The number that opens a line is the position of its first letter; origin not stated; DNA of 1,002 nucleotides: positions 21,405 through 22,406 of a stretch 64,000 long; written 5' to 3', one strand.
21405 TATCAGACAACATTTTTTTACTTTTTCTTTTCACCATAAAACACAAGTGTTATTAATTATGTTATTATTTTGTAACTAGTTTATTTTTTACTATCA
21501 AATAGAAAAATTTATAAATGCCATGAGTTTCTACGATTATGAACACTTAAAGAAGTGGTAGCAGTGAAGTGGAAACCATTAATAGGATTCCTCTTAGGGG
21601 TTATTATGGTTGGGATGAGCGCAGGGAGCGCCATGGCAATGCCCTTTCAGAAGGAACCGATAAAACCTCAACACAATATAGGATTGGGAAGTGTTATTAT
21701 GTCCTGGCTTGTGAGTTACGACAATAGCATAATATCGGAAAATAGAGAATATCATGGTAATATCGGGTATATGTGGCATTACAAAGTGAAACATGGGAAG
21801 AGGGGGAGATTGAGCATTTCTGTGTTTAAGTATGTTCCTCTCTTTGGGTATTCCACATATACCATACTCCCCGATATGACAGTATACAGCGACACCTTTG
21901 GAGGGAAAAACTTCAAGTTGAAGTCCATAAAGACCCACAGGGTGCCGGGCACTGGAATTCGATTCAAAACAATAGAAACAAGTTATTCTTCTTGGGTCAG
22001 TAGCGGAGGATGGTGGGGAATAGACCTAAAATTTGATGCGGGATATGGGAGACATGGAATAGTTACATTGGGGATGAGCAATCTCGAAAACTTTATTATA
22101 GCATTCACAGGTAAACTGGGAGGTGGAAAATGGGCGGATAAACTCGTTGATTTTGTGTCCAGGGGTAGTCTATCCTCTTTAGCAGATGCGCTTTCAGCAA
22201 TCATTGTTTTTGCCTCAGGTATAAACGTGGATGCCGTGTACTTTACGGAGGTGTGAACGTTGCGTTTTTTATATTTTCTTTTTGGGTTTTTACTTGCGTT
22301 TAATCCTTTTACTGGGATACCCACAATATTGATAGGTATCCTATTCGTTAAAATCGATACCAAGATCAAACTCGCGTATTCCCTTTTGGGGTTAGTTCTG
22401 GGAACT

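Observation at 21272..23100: Low-GC three-gene island encoding one secreted and two small membrane proteins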

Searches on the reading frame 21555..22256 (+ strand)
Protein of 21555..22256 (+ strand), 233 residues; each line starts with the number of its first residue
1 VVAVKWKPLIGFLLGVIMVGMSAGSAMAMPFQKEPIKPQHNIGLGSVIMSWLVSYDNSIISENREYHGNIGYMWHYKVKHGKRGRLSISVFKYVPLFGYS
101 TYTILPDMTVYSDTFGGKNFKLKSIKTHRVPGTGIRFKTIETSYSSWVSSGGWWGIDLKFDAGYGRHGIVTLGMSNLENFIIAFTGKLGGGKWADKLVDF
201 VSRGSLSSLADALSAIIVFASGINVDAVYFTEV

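Call 6: search_protein_families(library=pfam, proteins=[window:21555-22256:+], max_evalue=1)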
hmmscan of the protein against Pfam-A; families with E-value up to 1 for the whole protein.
window:21555-22256:+ (233 aa): 0 families

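Call 7: search_protein_families(library=ncbifam, proteins=[window:21555-22256:+], max_evalue=1)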
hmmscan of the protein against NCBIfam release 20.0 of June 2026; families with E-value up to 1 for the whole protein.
window:21555-22256:+ (233 aa): 0 families

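Call 8: search_protein_families(library=phrogs, proteins=[window:21555-22256:+], max_evalue=1)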
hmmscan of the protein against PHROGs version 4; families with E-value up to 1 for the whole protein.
window:21555-22256:+ (233 aa): 0 families

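Call 9: find_encoding_contigs(protein=window:21555-22256:+, flank=10000, max_places=10)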
Protein window:21555-22256:+ (233 aa): 1 contig read that carries it; 1 place shown.
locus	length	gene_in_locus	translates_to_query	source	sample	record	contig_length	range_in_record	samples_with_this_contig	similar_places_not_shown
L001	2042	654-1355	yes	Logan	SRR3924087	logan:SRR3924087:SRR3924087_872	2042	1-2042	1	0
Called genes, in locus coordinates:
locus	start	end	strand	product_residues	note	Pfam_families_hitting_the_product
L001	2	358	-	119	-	?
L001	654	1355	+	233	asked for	-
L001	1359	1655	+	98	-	-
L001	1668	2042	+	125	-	?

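Call 10: find_homologous_proteins(query=window:21555-22253:+, max_evalue=0.01)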
Query window:21555-22253:+ (233 aa): 9 proteins with E <= 0.01 among 213 candidates.
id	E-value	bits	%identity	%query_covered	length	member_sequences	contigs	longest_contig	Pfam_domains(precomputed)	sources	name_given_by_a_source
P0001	1.4e-132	459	85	99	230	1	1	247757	-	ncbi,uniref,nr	ncbi:hypothetical protein [Thermococcus sp. 21S7]|uniref:hypothetical protein n=1 Tax=Thermococcus s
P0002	3.6e-123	428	80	99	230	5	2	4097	-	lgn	-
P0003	2.1e-114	399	77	99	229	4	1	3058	-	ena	-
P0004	1.0e-110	387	76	97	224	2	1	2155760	-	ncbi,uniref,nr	ncbi:hypothetical protein [Thermococcus henrietii]|uniref:hypothetical protein n=1 Tax=Thermococcus 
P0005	1.2e-109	383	73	100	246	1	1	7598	-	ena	-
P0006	4.7e-98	346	73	90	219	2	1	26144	-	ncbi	ncbi:hypothetical protein [Thermococcus sp.]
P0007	1.8e-80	288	85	64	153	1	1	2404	-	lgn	-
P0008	1.7e-61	226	52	99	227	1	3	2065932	-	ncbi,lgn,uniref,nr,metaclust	ncbi:hypothetical protein [Thermococcus thioreducens]|uniref:Uncharacterized protein n=1 Tax=Thermoc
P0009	1.5e-59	220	51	91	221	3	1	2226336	-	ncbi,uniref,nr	ncbi:hypothetical protein FH039_06885 [Thermococcus indicus]|uniref:Uncharacterized protein n=1 Tax=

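Call 11: find_encoding_contigs(protein=P0004, flank=10000, max_places=3)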
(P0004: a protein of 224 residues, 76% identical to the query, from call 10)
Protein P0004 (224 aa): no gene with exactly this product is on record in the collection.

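Call 12: find_encoding_contigs(protein=P0008, flank=10000, max_places=3)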
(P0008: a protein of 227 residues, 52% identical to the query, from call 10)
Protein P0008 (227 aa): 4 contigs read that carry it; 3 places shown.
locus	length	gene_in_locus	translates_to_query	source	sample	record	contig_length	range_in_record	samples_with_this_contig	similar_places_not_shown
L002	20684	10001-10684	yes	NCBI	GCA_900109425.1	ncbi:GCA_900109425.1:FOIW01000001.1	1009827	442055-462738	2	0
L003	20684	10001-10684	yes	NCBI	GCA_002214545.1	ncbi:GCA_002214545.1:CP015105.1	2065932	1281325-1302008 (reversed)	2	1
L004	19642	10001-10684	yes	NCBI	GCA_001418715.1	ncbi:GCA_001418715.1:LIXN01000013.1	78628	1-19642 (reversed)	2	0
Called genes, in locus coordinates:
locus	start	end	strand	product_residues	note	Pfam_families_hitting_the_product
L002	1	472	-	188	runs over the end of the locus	PF02525:Flavodoxin_2, PF03358:FMN_red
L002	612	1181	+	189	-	PF00578:AhpC-TSA, PF08534:Redoxin, PF10417:1-cysPrx_C (weak)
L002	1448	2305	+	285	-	PF03239:FTR1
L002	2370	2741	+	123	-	PF02629:CoA_binding, PF13380:CoA_binding_2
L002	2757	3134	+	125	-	PF03625:DUF302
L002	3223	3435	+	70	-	PF00403:HMA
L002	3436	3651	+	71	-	PF04945:YHS, PF24273:TRASH_HVO_1752_C (weak)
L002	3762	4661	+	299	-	PF00892:EamA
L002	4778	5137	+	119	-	PF01022:HTH_5, PF12840:HTH_20 (weak)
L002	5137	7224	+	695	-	PF00403:HMA, PF00122:E1-E2_ATPase, PF00702:Hydrolase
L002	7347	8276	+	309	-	-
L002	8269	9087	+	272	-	-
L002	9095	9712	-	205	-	PF13527:Acetyltransf_9 (faint), PF00583:Acetyltransf_1, PF13508:Acetyltransf_7, PF13673:Acetyltransf_10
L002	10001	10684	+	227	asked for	-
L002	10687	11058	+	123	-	-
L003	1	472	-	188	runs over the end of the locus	PF02525:Flavodoxin_2, PF03358:FMN_red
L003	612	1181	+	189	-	PF00578:AhpC-TSA, PF08534:Redoxin, PF10417:1-cysPrx_C (weak)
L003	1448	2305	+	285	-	PF03239:FTR1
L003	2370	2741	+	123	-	PF02629:CoA_binding, PF13380:CoA_binding_2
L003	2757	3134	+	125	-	PF03625:DUF302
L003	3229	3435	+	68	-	PF00403:HMA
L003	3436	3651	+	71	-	PF04945:YHS, PF24273:TRASH_HVO_1752_C (weak)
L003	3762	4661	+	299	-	PF00892:EamA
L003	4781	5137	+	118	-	PF01022:HTH_5, PF12840:HTH_20 (weak)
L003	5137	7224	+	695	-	PF00403:HMA, PF00122:E1-E2_ATPase, PF00702:Hydrolase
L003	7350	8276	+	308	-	PF16147:DUF4855 (faint)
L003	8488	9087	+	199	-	-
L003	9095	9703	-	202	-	PF13527:Acetyltransf_9 (faint), PF00583:Acetyltransf_1, PF13508:Acetyltransf_7, PF13673:Acetyltransf_10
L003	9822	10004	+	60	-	-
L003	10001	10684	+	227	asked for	-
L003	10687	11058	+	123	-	-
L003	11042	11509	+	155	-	-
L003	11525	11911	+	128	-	-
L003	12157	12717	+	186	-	PF03625:DUF302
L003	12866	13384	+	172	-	-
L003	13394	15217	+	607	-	-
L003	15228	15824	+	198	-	-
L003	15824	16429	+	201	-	-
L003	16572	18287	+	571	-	PF03109:ABC1 (faint), PF00069:Pkinase, PF07714:PK_Tyr_Ser-Thr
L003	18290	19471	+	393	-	PF13191:AAA_16 (faint), PF00004:AAA, PF09336:Vps4_C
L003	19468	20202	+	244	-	PF13672:PP2C_2, PF00481:PP2C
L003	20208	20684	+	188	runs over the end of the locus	-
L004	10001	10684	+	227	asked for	-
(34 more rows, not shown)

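Call 13: find_encoding_contigs(protein=P0009, flank=10000, max_places=3)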
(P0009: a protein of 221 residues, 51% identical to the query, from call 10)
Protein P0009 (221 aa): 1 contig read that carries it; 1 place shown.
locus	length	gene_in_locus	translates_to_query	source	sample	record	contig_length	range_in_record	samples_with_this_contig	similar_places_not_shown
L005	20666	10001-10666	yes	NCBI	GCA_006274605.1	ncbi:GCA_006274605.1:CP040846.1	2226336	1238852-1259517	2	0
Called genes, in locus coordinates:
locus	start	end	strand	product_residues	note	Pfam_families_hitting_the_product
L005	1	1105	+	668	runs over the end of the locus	PF00009:GTP_EFTU, PF01926:MMR_HSR1, PF02421:FeoB_N, PF09439:SRPRB (weak), PF17910:FeoB_Cyto, PF07670:Gate, PF07664:FeoB_C, PF07670:Gate, +1 more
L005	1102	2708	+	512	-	PF04055:Radical_SAM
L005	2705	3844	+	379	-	PF01497:Peripla_BP_2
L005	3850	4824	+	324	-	PF01032:FecCD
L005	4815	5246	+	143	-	PF00258:Flavodoxin_1 (weak), PF12724:Flavodoxin_5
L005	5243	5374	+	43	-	-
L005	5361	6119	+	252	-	PF00005:ABC_tran, PF02463:SMC_N (faint), PF13304:AAA_21 (faint)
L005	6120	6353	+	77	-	-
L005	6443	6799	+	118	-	PF01022:HTH_5, PF12840:HTH_20 (weak)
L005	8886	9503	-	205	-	PF00583:Acetyltransf_1, PF13527:Acetyltransf_9 (faint), PF13508:Acetyltransf_7, PF13673:Acetyltransf_10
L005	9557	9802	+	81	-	-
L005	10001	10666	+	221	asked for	-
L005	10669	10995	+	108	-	-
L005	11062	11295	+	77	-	-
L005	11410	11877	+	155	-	-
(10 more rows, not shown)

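Call 14: find_encoding_contigs(protein=P0001, flank=10000, max_places=3)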
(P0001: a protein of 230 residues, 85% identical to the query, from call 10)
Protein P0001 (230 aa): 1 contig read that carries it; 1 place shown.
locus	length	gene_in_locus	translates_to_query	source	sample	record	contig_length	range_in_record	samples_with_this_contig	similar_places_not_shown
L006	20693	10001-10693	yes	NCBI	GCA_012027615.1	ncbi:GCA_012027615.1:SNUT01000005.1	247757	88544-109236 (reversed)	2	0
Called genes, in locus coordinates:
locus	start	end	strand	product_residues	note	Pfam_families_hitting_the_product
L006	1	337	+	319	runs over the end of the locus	-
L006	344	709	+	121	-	-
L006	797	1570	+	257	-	PF01048:PNP_UDP_1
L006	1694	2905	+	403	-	PF07690:MFS_1, PF00083:Sugar_tr (weak), PF00344:SecY (weak)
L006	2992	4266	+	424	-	PF01979:Amidohydro_1, PF07969:Amidohydro_3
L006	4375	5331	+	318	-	PF05763:DUF835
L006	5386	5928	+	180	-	PF01661:Macro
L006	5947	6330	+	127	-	-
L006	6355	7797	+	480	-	PF03853:YjeF_N, PF01256:Carb_kinase, PF02110:HK (weak)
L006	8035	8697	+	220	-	-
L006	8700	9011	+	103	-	-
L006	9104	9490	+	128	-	-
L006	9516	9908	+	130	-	-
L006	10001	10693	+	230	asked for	-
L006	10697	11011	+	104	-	-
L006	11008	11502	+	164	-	-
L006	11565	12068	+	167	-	-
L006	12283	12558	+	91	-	-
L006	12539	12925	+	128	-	-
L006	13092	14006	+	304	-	-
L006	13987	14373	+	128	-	-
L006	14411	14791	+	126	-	-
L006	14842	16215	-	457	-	PF00128:Alpha-amylase, PF09154:Alpha-amy_C_pro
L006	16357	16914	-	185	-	PF25213:HVO_A0261_N (weak), PF01022:HTH_5, PF01047:MarR (weak), PF12840:HTH_20, PF13412:HTH_24, PF25212:HVO_A0114 (weak), PF01978:TrmB, PF08279:HTH_11, +3 more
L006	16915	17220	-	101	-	PF02680:DUF211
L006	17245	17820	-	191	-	PF01022:HTH_5, PF12840:HTH_20, PF13412:HTH_24, PF01978:TrmB (weak), PF08279:HTH_11 (weak), PF21476:PF0610-like_N (weak)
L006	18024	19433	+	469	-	PF02629:CoA_binding, PF13380:CoA_binding_2, PF13607:Succ_CoA_lig, PF19045:Ligase_CoA_2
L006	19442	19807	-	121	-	PF01850:PIN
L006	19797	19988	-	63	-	PF01954:AF2212-like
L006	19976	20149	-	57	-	-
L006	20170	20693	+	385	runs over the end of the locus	PF00579:tRNA-synt_1b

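Call 22: find_related_loci(query=A1, collection=viral_contigs, flank=10000)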
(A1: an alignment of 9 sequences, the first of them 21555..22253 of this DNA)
Query A1 (233 aa) in viral_contigs; peptide patterns used: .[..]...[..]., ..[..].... (x = any residue, [..] = any of these).
50 stretches matched a pattern, but none encodes a relative of the query by tblastn (E <= 1e-3).

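Call 26: predict_structure(alignment_id=A1)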
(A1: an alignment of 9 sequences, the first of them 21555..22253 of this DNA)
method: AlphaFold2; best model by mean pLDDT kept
length: 233 residues; sequences in the alignment: 9
mean_pLDDT: 75.5   pTM: 0.72
mean pLDDT of the five models: 75.5, 75.4, 74.6, 72.8, 37.4
residues with pLDDT >= 90: 86; 70-90: 70; 50-70: 37; < 50: 40
segments of 3 or more residues with pLDDT < 50: 1-7, 15-44
pLDDT, mean of each block of 10 residues (from residue 1): 45 48 34 36 59 92 82 91 94 68 94 94 90 84 83 94 94 76 56 79 86 69 82 96
secondary structure, 60 per line:
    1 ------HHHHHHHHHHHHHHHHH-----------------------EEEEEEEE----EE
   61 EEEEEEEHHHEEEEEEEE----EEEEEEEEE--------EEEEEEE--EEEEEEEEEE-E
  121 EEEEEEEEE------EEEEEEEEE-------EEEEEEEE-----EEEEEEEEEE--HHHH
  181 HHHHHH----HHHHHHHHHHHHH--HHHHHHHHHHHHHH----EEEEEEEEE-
elements in order: H7-23 E47-54 E59-67 E71-78 E83-91 E100-106 E109-118 E120-129 E136-144 E152-159 E165-174 H177-186 H191-203 H206-219 E224-232

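Call 27: search_protein_representatives(alignment_id=A1)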
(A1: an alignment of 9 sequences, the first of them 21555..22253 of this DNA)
Query: 9 sequences, 230 profile positions. Proteins with E-value up to 0.001 (for the whole library): 14; up to 1e-10: 5; up to 1e-30: 1. The best 14 are listed.
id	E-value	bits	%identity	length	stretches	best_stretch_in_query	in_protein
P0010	2.8e-101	354.0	-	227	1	1-230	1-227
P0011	6.9e-27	110.6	-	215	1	6-230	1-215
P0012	8.1e-27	110.4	-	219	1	1-230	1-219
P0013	1.1e-24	103.4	-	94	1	138-230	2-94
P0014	2.2e-16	76.2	-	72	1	126-184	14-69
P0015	8.8e-09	51.4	-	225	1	8-229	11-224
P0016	9.5e-08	48.0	-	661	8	28-62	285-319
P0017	1.3e-05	41.1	-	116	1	9-117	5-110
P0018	1.4e-05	40.9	-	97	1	1-36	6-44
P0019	1.4e-05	40.9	-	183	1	1-39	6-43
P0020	4.1e-05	39.4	-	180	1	1-35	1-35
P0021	9.6e-05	38.2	-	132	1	1-36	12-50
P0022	6.8e-04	35.4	-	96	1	1-32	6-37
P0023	8.3e-04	35.1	-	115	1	142-230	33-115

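Call 38: list_cluster_members(proteins=[window:21555-22253:+, window:21564-22253:+, window:22260-22553:+, P0024, window:20594-21268:-, window:23287-25779:+])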
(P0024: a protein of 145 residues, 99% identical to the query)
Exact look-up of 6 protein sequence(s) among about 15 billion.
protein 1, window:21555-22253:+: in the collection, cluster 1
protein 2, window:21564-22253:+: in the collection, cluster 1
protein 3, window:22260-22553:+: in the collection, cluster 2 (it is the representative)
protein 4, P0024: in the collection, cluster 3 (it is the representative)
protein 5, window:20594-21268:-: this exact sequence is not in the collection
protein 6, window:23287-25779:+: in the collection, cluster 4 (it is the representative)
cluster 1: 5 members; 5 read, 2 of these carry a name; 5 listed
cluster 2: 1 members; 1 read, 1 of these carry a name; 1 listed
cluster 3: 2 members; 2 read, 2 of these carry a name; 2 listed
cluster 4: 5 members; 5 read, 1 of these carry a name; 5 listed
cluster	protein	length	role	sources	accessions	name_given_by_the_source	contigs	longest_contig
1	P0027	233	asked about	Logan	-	-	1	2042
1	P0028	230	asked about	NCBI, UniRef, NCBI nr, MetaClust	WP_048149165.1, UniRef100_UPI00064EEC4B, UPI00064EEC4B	hypothetical protein [Palaeococcus ferrophilus] | hypothetical protein n=1 Tax=Palaeococcus ferrophilus TaxID=83868 RepID=UPI00064EEC4B | status=active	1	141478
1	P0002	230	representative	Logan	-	-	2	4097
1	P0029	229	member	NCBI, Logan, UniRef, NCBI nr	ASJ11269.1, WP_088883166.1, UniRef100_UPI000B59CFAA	hypothetical protein A3L12_08165 [Thermococcus sp. P6] | hypothetical protein n=1 Tax=Thermococcus sp. P6 TaxID=122420 RepID=UPI000B59CFAA | hypothetical protein [Thermococcus sp. P6]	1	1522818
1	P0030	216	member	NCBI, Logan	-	-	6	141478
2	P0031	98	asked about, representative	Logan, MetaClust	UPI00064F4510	status=active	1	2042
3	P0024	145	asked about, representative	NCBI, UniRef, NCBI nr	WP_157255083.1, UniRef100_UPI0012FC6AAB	hypothetical protein [Palaeococcus ferrophilus] | hypothetical protein n=1 Tax=Palaeococcus ferrophilus TaxID=83868 RepID=UPI0012FC6AAB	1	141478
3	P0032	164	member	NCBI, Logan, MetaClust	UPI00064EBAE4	status=active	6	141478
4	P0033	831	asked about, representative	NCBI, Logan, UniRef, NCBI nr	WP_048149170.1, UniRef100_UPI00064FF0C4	maltodextrin phosphorylase [Palaeococcus ferrophilus] | maltodextrin phosphorylase n=1 Tax=Palaeococcus ferrophilus TaxID=83868 ...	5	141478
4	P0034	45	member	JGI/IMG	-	-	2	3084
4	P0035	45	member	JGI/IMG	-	-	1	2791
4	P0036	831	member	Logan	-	-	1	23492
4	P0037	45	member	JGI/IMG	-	-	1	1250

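Call 39: find_encoding_contigs(protein=P0029, flank=10000, max_places=2)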
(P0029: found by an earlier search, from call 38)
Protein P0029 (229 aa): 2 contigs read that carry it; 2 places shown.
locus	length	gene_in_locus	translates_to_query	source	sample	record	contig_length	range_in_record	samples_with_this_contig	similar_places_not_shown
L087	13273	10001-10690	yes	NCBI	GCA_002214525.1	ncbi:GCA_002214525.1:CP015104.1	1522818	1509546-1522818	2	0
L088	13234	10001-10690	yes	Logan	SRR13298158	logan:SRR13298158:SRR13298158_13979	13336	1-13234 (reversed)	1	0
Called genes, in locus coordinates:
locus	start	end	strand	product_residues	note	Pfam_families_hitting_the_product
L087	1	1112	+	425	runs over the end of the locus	PF01979:Amidohydro_1, PF07969:Amidohydro_3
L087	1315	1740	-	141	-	PF01420:Methylase_S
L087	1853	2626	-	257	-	PF01420:Methylase_S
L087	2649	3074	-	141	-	-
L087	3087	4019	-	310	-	-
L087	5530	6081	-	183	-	PF08463:EcoEI_R_C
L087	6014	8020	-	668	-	PF04313:HSDR_N (faint), PF13588:HSDR_N_2 (faint), PF00270:DEAD, PF04851:ResIII, PF18766:SWI2_SNF2, PF00271:Helicase_C (weak), PF13620:CarboxypepD_reg, PF13715:CarbopepD_reg_2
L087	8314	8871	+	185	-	PF01661:Macro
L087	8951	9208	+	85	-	-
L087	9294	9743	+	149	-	PF03853:YjeF_N, PF01256:Carb_kinase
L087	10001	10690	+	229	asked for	-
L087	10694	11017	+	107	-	-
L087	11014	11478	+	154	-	-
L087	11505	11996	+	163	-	PF13187:Fer4_9 (faint), PF12797:Fer4_2 (faint), PF13237:Fer4_10 (weak), PF14697:Fer4_21 (weak), PF00037:Fer4 (weak), PF12838:Fer4_7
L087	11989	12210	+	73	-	-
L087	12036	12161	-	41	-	-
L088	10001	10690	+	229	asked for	-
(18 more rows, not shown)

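Call 40: find_encoding_contigs(protein=P0006, flank=10000, max_places=2)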
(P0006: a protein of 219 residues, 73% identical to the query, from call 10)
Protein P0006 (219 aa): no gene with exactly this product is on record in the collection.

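Call 42: search_solved_structures(query=A1, max_evalue=10)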
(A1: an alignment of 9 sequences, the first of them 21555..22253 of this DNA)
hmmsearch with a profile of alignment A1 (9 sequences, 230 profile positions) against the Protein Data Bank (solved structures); distinct sequences matched with E-value up to 10: 0.
